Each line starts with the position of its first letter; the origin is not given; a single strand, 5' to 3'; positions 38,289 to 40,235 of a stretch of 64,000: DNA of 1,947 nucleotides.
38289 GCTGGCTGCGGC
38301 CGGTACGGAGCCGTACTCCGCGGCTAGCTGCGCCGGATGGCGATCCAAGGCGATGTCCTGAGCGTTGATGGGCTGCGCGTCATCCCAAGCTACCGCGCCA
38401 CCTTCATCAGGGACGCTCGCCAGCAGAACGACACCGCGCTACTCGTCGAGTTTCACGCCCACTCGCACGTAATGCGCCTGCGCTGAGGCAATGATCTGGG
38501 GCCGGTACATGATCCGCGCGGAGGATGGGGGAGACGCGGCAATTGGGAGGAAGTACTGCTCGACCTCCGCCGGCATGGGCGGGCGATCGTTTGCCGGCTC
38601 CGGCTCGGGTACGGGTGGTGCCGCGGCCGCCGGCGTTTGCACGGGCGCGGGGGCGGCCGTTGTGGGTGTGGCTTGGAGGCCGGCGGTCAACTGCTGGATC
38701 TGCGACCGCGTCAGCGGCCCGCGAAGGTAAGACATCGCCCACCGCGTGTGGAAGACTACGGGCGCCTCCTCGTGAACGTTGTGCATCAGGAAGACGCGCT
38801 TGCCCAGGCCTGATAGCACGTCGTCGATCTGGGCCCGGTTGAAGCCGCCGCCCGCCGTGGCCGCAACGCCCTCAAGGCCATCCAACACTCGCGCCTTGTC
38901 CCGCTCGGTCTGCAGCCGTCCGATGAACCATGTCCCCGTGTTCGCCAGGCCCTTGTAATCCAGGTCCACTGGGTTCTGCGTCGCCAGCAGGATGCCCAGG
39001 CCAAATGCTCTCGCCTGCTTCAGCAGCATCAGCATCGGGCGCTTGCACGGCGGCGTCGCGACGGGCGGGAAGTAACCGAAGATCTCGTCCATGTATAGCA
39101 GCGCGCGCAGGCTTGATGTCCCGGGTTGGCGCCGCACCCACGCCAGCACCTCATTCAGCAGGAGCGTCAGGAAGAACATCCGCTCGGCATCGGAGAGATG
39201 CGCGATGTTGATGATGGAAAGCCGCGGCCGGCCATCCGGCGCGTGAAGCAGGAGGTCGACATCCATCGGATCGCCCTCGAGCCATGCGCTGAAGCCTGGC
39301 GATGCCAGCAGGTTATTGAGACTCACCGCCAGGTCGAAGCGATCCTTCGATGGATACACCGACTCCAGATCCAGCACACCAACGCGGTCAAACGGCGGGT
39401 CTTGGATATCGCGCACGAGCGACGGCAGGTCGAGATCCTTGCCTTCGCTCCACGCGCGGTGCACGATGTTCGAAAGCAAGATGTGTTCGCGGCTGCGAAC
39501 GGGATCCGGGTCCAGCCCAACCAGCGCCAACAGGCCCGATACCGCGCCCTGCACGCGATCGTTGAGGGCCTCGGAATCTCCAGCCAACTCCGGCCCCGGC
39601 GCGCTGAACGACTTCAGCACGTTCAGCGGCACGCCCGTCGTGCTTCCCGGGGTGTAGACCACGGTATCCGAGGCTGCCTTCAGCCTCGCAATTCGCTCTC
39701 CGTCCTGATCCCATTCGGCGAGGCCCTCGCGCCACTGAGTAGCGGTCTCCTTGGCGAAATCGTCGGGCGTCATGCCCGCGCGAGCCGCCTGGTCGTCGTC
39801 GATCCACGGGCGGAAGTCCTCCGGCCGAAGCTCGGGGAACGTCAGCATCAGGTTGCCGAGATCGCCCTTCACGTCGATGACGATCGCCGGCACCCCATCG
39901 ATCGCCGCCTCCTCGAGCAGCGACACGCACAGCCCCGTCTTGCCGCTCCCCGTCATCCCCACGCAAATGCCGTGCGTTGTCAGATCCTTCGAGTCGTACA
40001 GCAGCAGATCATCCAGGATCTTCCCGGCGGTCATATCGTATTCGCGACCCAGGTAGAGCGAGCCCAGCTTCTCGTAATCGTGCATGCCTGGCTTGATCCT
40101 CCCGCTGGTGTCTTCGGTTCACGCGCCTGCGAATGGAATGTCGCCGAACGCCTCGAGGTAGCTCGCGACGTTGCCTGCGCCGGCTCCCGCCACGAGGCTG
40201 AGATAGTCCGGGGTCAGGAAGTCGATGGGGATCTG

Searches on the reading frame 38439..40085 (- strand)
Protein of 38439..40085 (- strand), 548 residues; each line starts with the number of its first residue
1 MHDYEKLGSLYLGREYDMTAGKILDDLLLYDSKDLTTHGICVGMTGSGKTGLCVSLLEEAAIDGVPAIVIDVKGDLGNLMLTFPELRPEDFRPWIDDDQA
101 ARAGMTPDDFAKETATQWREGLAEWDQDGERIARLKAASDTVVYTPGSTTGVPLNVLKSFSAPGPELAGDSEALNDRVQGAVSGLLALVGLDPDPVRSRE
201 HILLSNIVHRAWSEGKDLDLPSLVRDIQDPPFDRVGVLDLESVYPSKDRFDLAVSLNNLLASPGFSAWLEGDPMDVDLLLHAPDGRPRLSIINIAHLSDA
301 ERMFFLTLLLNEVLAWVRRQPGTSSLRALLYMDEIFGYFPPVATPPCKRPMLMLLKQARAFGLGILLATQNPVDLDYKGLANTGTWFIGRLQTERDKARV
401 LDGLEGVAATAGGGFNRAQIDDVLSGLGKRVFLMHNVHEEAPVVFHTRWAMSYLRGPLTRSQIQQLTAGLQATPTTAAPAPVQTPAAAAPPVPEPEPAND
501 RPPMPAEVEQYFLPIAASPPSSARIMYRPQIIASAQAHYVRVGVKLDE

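Call 71: search_protein_families(library=pfam, proteins=[window:38439-40085:-], max_evalue=0.0001)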
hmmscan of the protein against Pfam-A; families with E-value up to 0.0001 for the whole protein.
window:38439-40085:- (548 aa): 2 families
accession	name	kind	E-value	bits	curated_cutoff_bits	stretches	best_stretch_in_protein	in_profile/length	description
PF05872.18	HerA_C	-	4.5e-09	35.9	22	1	36-78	21-63/502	Helicase HerA-like C-terminal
PF01935.23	DUF87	-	2.2e-05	25.1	23.2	1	31-79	18-67/220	Helicase HerA, central domain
